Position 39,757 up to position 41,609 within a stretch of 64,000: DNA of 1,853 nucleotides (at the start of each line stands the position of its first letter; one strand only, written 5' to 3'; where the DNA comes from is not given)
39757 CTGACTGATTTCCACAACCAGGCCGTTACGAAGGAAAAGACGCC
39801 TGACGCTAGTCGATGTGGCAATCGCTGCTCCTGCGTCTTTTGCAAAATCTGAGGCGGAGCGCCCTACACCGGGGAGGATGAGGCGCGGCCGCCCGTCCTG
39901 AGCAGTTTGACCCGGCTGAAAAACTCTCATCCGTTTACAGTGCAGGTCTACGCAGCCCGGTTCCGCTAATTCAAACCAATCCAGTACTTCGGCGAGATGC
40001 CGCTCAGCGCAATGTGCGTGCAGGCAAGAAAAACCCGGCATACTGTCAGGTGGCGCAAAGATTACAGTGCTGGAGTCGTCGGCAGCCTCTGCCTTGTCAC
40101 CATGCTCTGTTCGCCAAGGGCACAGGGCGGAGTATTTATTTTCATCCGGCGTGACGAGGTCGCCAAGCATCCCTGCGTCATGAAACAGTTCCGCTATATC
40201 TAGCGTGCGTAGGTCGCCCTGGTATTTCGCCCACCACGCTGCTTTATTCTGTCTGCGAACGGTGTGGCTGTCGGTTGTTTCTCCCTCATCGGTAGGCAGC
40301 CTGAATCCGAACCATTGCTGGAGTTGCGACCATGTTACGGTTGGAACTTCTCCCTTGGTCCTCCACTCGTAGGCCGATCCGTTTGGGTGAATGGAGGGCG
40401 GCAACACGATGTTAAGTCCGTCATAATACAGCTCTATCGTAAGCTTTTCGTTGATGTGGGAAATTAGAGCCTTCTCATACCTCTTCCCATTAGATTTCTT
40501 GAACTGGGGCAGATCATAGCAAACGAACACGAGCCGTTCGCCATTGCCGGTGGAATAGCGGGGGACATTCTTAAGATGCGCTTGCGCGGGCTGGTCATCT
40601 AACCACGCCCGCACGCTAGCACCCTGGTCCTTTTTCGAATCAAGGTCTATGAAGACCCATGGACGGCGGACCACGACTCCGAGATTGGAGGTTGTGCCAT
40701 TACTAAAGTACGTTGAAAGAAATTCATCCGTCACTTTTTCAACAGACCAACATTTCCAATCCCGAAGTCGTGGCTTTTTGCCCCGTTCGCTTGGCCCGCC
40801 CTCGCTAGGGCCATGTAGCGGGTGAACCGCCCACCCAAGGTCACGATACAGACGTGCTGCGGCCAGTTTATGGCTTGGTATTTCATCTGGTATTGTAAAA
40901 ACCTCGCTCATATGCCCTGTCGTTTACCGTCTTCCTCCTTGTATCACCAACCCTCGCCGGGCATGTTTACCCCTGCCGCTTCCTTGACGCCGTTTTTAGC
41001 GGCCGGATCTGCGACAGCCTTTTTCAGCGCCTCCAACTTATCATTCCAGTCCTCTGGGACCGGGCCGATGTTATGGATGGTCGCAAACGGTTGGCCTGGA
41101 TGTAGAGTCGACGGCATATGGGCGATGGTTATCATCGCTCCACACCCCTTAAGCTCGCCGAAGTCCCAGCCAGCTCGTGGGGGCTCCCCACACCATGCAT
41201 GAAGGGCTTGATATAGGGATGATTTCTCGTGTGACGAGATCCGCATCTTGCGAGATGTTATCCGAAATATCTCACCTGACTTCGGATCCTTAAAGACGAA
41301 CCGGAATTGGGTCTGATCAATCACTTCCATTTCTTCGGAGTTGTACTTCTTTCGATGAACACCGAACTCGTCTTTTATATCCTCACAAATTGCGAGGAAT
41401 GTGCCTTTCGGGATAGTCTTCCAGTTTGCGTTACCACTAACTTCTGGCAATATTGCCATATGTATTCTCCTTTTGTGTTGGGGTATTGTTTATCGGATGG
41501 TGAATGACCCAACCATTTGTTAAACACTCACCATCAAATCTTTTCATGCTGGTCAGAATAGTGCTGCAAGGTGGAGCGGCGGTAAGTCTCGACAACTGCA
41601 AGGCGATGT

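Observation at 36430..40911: Single 1493-aa polypeptide fusing PrimPol, a Zn motif, an uncharacterised ~500-aa core and a complete PolA (exo+pol)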

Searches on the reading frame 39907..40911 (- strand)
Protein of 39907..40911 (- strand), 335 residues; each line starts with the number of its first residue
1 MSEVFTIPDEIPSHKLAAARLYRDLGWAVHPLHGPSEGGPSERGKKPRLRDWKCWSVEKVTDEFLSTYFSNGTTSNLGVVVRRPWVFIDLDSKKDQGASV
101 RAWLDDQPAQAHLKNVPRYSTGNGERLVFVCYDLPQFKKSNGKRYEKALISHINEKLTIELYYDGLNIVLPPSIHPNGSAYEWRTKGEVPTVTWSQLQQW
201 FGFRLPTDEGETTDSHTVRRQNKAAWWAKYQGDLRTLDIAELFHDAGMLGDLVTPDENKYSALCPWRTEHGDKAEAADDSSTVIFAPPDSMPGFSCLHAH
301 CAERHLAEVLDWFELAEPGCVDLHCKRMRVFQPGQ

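Call 66: predict_structure(alignment_id=A4)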
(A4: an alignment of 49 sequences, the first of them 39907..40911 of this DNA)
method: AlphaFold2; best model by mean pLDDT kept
length: 335 residues; sequences in the alignment: 49
mean_pLDDT: 89.8   pTM: 0.66
mean pLDDT of the five models: 89.8, 89.8, 89.6, 89.6, 89.2
residues with pLDDT >= 90: 254; 70-90: 46; 50-70: 23; < 50: 12
segments of 3 or more residues with pLDDT < 50: 213-221
pLDDT, mean of each block of 10 residues (from residue 1): 86 97 97 95 94 96 98 96 97 95 82 92 96 93 92 94 97 95 97 95 79 47 75 95 96 91 90 62 87 90 92 95 93 56
secondary structure, 60 per line:
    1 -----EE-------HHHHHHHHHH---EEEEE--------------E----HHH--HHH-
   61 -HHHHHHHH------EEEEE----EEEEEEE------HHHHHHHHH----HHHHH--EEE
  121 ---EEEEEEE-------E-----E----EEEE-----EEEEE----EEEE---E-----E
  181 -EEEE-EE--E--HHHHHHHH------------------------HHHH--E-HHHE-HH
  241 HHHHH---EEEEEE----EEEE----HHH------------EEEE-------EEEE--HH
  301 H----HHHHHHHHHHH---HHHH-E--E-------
elements in order: H15-24 E28-32 H62-69 E76-80 E85-91 H98-106 H111-115 E118-120 E124-130 E149-152 E158-162 E167-170 E182-185 H194-201 H226-229 H239-245 E249-254 E259-262 E282-285 E293-296 H306-316 H320-323

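Call 70: fold_search(model_id=the predicted structure, library=pdb)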
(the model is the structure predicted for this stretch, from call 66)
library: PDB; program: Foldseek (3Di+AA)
matches with E <= 10: 694; with E <= 0.001: 10
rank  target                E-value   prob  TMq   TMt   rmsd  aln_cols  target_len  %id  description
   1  9aam_MODEL_1_B        5.7e-08  1.00  0.40  0.41   6.2       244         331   16  Integrated Structure of pRN1 DNA Primase in Complex with the First Two Base Pairs  (released 2026-03-25)
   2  1rni                  2.7e-07  1.00  0.41  0.62   4.3       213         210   16  Bifunctional DNA primase/polymerase domain of ORF904 from the archaeal plasmid pRN1 (released 2004-01-27)
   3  3m1m                  2.9e-07  1.00  0.39  0.40   5.7       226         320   15  Crystal structure of the primase-polymerase from Sulfolobus islandicus (released 2010-06-16)
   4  1ro0                  5.9e-07  1.00  0.39  0.59   5.4       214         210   16  Bifunctional DNA primase/polymerase domain of ORF904 from the archaeal plasmid pRN1- Triple mutant F50M/L107M/L110M SeMe (released 2004-01-27)
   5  6a9w                  1.9e-05  1.00  0.30  0.34   7.5       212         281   17  Structure of the bifunctional DNA primase-polymerase from phage NrS-1 (released 2019-03-13)
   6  6jon                  5.9e-05  1.00  0.30  0.34   7.6       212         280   16  Crystal structures of phage NrS-1 N300-dNTPs-Mg2+ complex provide molecular mechanisms for substrate specificity (released 2019-06-26)
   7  6jop                  7.9e-05  1.00  0.30  0.35   7.0       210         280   18  Crystal structures of phage NrS-1 N300-dNTPs-Mg2+ complex provide molecular mechanisms for substrate specificity (released 2019-06-26)
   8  7rr4                  1.0e-04  1.00  0.30  0.36   7.5       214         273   17  Structure of Deep-Sea Phage NrS-1 Primase-Polymerase N300 in complex with magnesium and pyrophosphate (released 2022-01-12)
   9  6k9a                  1.5e-04  1.00  0.30  0.35   7.2       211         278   16  The complex of NrS-1 N terminal domain (1-305) with dGTP (released 2020-06-17)
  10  7rr3                  3.5e-04  1.00  0.30  0.35   7.0       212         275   17  Structure of Deep-Sea Phage NrS-1 Primase-Polymerase N300 in complex with calcium and ddCTP (released 2022-01-12)
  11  7nqf_B                1.6e-03  0.99  0.28  0.40  10.4       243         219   13  Prim-Pol Domain of CRISPR-associated Prim-Pol (CAPP) from Marinitoga sp. 1137 with dsDNA (released 2022-05-04)
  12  7nqd_B                2.1e-03  0.99  0.24  0.36  10.7       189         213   14  Prim-Pol Domain of CRISPR-associated Prim-Pol (CAPP) from Marinitoga sp. 1137 (released 2022-05-04)
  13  7p9j_C                2.9e-03  0.99  0.28  0.40   6.4       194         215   13  Prim-Pol Domain of CRISPR-associated Prim-Pol (CAPP) from Marinitoga sp. 1137 - Primer Initiation Complex (released 2022-05-04)
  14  7nqd_A                5.6e-03  0.89  0.26  0.39  11.0       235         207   12  Prim-Pol Domain of CRISPR-associated Prim-Pol (CAPP) from Marinitoga sp. 1137 (released 2022-05-04)
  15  7nqe                  6.6e-03  0.97  0.28  0.39   7.4       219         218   16  Prim-Pol Domain of CRISPR-associated Prim-Pol (CAPP) from Marinitoga sp. 1137 with dGTP (released 2022-05-04)
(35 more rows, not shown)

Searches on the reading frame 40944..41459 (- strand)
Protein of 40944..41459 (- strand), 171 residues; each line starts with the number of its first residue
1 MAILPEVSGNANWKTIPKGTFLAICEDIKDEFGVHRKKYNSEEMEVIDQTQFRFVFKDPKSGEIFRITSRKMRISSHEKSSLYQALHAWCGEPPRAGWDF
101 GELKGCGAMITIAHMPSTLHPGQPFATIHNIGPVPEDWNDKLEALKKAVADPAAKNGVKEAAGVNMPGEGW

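Call 9: search_protein_families(library=phrogs, proteins=[window:40944-41459:-], max_evalue=0.001)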
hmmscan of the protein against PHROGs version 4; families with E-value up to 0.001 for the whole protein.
window:40944-41459:- (171 aa): 1 family
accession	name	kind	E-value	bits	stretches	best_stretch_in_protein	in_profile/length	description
phrog_862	-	unknown function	0.0001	23.2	1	11-146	29-171/276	-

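Call 10: search_protein_families(library=pfam, proteins=[window:40944-41459:-], max_evalue=0.01)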
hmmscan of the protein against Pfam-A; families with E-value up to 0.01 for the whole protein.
window:40944-41459:- (171 aa): 0 families

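Call 61: search_protein_families(library=ncbifam, proteins=[window:40944-41459:-], max_evalue=0.01)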
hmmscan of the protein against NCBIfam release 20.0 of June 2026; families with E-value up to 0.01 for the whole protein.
window:40944-41459:- (171 aa): 1 family
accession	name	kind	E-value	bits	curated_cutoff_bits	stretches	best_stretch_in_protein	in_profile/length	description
NF046043.1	rep_init_NGO0469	equivalog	2.1e-11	43.7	75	1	13-139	3-133/171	phage replication initiation protein, NGO0469 family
